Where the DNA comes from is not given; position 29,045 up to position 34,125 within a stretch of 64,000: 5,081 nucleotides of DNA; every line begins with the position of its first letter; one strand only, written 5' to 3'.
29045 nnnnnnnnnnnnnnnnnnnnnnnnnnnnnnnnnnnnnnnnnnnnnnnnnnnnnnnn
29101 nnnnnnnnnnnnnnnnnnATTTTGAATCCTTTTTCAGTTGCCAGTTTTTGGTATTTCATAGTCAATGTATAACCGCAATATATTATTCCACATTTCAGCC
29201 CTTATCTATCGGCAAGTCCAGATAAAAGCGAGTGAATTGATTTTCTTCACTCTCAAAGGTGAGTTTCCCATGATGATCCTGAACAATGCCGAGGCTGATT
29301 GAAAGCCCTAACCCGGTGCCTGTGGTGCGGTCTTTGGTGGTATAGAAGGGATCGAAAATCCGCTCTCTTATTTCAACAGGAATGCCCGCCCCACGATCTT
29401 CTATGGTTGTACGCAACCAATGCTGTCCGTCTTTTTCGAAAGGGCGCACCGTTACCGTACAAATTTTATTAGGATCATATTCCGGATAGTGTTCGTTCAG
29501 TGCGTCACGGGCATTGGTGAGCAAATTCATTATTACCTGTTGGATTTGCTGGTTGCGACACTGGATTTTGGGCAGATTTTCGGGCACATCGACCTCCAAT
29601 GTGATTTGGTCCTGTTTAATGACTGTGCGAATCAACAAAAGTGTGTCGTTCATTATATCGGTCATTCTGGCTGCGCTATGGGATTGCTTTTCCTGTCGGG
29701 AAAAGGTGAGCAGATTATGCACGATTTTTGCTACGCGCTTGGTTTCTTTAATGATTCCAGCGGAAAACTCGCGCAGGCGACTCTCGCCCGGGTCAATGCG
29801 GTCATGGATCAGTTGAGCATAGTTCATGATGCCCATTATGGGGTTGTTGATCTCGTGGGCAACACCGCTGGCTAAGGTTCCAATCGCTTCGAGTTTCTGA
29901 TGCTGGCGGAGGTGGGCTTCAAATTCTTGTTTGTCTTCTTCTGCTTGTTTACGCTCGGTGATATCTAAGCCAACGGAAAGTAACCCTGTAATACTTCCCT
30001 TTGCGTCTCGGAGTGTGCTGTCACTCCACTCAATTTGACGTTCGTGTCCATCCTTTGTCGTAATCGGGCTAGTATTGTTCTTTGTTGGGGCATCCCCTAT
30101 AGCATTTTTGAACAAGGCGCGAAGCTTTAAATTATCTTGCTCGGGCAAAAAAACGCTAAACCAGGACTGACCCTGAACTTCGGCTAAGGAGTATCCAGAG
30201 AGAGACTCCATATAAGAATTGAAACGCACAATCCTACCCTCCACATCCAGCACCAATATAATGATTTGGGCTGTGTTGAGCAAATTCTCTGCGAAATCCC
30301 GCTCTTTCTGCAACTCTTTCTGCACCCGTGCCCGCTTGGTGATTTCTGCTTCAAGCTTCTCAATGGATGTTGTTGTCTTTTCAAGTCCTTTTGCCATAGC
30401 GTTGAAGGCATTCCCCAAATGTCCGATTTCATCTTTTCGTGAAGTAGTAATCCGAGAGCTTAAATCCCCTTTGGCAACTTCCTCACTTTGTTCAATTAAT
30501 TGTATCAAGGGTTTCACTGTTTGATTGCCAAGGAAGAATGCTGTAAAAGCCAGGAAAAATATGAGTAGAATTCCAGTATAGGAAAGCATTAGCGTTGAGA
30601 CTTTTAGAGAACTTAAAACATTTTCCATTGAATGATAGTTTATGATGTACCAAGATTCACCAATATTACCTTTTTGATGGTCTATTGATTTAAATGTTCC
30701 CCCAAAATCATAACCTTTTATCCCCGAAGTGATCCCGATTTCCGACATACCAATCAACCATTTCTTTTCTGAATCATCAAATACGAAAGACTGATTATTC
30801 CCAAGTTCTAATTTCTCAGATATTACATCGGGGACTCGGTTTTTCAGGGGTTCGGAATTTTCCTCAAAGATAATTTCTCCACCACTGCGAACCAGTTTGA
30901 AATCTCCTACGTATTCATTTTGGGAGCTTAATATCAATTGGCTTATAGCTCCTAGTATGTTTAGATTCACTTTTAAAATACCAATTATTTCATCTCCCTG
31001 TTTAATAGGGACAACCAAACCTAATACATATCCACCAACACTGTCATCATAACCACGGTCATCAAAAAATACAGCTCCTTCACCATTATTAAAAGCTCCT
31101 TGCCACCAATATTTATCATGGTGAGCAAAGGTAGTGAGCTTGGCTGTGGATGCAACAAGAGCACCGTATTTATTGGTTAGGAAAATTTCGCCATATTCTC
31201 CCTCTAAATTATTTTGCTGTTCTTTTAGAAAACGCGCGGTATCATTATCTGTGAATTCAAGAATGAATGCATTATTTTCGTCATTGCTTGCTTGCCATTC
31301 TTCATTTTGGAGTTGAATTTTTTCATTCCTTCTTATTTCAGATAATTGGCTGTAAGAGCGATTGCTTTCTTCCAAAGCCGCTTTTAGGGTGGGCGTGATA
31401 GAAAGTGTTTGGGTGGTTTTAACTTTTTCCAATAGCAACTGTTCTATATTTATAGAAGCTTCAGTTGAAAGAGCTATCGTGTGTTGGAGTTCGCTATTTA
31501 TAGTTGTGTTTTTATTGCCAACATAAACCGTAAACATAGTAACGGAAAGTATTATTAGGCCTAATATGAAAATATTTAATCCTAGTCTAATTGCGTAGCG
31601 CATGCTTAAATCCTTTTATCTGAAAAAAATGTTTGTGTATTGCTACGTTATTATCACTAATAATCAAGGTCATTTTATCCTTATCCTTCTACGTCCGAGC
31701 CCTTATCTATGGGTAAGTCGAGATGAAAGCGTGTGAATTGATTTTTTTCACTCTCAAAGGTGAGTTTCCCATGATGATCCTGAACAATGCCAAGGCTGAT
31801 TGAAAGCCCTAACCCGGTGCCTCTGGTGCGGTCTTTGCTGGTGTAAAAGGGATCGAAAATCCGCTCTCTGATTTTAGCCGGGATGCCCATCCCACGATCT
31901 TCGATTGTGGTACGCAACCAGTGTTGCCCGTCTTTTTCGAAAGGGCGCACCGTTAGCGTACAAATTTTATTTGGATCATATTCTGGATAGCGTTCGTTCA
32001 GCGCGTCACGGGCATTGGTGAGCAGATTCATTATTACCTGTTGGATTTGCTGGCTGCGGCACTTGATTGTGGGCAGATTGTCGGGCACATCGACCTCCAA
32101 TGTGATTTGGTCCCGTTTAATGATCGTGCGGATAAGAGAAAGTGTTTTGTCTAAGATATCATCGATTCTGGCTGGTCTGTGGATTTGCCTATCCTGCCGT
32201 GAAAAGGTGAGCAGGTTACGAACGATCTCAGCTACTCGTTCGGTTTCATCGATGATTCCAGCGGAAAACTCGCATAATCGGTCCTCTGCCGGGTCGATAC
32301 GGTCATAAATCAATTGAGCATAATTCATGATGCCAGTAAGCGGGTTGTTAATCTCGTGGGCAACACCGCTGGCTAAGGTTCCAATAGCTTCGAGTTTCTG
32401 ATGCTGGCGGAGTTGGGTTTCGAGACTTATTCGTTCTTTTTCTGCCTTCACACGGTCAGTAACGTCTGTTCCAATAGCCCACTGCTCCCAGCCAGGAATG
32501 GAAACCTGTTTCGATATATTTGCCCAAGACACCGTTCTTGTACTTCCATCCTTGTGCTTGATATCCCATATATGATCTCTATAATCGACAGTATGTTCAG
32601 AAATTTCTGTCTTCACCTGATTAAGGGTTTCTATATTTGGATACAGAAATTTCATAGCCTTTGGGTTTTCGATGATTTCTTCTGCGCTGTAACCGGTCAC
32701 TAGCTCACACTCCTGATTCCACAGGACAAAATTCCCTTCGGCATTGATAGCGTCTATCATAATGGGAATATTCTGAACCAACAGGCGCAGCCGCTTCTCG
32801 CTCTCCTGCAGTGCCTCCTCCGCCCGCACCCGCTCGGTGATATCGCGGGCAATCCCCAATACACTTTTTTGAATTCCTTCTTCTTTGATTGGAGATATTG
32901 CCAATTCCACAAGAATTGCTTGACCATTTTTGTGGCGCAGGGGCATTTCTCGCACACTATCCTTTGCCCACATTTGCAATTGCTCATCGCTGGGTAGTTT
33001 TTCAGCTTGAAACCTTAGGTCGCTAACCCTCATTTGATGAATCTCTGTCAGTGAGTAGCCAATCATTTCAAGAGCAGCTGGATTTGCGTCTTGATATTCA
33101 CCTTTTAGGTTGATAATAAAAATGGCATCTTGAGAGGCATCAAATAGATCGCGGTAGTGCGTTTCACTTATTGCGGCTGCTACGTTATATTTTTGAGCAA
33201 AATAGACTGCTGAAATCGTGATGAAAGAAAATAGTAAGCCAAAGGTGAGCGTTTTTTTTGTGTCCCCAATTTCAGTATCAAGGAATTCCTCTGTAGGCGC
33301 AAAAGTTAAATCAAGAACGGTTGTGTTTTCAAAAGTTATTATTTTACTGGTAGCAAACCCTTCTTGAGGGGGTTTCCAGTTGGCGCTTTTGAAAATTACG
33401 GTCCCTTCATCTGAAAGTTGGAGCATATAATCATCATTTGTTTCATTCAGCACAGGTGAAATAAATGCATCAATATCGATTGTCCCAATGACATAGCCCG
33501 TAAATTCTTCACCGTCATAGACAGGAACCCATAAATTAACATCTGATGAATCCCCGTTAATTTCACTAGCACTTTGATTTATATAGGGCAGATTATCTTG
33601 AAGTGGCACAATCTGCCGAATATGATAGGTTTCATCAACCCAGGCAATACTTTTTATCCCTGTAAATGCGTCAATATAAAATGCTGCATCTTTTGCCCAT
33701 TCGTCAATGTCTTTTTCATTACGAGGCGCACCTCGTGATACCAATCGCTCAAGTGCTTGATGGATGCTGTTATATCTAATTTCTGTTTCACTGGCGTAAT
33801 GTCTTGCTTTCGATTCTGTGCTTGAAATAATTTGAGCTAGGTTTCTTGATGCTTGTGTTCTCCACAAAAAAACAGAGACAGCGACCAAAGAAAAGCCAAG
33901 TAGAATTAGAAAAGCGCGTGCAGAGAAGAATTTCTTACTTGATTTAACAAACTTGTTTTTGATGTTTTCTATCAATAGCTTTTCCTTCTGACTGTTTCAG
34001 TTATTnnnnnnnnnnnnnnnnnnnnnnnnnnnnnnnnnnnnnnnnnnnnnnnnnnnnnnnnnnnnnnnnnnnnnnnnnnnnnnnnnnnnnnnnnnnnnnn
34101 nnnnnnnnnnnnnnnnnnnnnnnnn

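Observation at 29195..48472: Five sensor kinases with unrelated sensor regions share one near-identical transmitter cassette at the DNA level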

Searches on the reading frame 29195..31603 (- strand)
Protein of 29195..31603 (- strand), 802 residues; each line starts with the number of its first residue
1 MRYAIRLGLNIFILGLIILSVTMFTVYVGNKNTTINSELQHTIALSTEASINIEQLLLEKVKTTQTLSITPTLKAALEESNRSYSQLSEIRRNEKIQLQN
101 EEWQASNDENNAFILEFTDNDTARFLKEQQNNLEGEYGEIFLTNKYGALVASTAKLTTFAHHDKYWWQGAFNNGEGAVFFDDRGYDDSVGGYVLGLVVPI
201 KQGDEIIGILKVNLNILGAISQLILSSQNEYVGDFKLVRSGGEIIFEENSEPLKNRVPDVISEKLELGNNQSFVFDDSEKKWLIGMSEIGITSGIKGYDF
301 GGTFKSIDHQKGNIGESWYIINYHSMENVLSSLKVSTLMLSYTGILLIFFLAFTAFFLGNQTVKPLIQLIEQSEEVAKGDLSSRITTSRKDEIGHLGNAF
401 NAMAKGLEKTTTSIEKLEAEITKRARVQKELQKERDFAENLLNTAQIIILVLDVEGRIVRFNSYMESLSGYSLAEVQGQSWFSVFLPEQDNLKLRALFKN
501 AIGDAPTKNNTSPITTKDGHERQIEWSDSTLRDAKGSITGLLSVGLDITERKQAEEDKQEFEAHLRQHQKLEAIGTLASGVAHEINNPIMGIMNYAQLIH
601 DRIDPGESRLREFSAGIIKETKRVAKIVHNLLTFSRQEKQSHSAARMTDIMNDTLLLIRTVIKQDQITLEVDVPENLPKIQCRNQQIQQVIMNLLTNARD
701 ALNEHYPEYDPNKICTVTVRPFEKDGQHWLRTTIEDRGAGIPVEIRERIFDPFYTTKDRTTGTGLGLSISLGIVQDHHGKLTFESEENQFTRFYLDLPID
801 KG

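Call 5: search_protein_families(library=pfam, proteins=[window:29195-31603:-], max_evalue=0.01)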
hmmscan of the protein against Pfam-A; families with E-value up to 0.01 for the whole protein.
window:29195-31603:- (802 aa): 11 families
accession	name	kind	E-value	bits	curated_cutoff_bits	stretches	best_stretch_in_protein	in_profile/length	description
PF02518.31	HATPase_c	-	2.9e-23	82.9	26.4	1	685-800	4-110/111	Histidine kinase-, DNA gyrase B-, and HSP90-like ATPase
PF00672.30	HAMP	-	4e-15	56.3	25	1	357-408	1-52/53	HAMP domain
PF00512.31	HisKA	-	1.5e-13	51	26.9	1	575-639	3-65/66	His Kinase A (phospho-acceptor) domain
PF00989.32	PAS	-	2.2e-11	44.2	22.6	1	439-548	4-113/113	PAS fold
PF08448.16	PAS_4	-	6.7e-11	42.8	23.1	1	444-553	3-110/110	PAS fold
PF13426.13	PAS_9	-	1.4e-09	38.6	27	1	449-550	4-103/103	PAS domain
PF02743.24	dCache_1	-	3.4e-08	33.8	45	1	33-296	2-231/240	Cache domain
PF08447.18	PAS_3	-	8.9e-05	23.1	25.6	1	460-543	3-87/89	PAS fold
PF13188.13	PAS_8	-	0.00021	21.5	21.8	1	439-490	4-55/65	PAS domain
PF14501.12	HATPase_c_5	-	0.0017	18.7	22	1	685-791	4-96/102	GHKL domain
PF24820.1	Diguanyl_cycl_sensor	-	0.0084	16.5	28.1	0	448-539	8-94/109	Diguanylate cyclase-like sensor domain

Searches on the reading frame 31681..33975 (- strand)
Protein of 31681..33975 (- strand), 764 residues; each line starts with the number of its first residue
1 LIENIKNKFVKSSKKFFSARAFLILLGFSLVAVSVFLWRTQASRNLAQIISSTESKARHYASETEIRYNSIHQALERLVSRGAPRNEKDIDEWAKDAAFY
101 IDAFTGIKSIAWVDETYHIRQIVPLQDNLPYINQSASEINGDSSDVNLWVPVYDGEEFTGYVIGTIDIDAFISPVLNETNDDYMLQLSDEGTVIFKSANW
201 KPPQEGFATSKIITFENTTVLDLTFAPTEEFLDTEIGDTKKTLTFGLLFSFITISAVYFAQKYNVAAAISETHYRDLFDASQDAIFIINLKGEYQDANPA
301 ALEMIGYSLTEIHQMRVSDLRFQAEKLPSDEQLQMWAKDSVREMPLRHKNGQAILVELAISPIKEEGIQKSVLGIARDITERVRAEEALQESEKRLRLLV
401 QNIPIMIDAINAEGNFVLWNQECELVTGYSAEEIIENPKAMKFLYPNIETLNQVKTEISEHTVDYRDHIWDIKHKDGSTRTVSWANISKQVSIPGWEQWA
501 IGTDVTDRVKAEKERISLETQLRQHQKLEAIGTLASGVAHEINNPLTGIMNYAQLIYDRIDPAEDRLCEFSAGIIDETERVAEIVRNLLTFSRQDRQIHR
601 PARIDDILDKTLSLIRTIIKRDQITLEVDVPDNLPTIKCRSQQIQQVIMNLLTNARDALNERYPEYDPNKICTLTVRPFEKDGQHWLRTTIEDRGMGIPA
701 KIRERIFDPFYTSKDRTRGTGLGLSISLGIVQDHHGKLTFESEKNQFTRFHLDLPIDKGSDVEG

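Call 5: search_protein_families(library=pfam, proteins=[window:31681-33975:-], max_evalue=0.01)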
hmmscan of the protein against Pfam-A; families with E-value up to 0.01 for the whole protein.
window:31681-33975:- (764 aa): 9 families
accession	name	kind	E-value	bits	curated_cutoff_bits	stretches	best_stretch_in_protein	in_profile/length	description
PF02518.31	HATPase_c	-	8.3e-22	78.2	26.4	1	641-757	3-110/111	Histidine kinase-, DNA gyrase B-, and HSP90-like ATPase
PF13426.13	PAS_9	-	7.3e-15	55.6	27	1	283-381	2-103/103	PAS domain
PF00512.31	HisKA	-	1.7e-14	54.1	26.9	1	532-596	3-65/66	His Kinase A (phospho-acceptor) domain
PF00989.32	PAS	-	2.6e-14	53.6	22.6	2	273-379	2-113/113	PAS fold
PF13188.13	PAS_8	-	3.4e-13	49.4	21.8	1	273-317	2-43/65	PAS domain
PF08448.16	PAS_4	-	5.7e-12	46.3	23.1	1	278-384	1-110/110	PAS fold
PF08447.18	PAS_3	-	3.4e-09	37.3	25.6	1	417-483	2-69/89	PAS fold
PF02743.24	dCache_1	-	0.0016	18.4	45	1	42-195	18-181/240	Cache domain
PF14501.12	HATPase_c_5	-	0.0088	16.4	22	0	643-748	5-96/102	GHKL domain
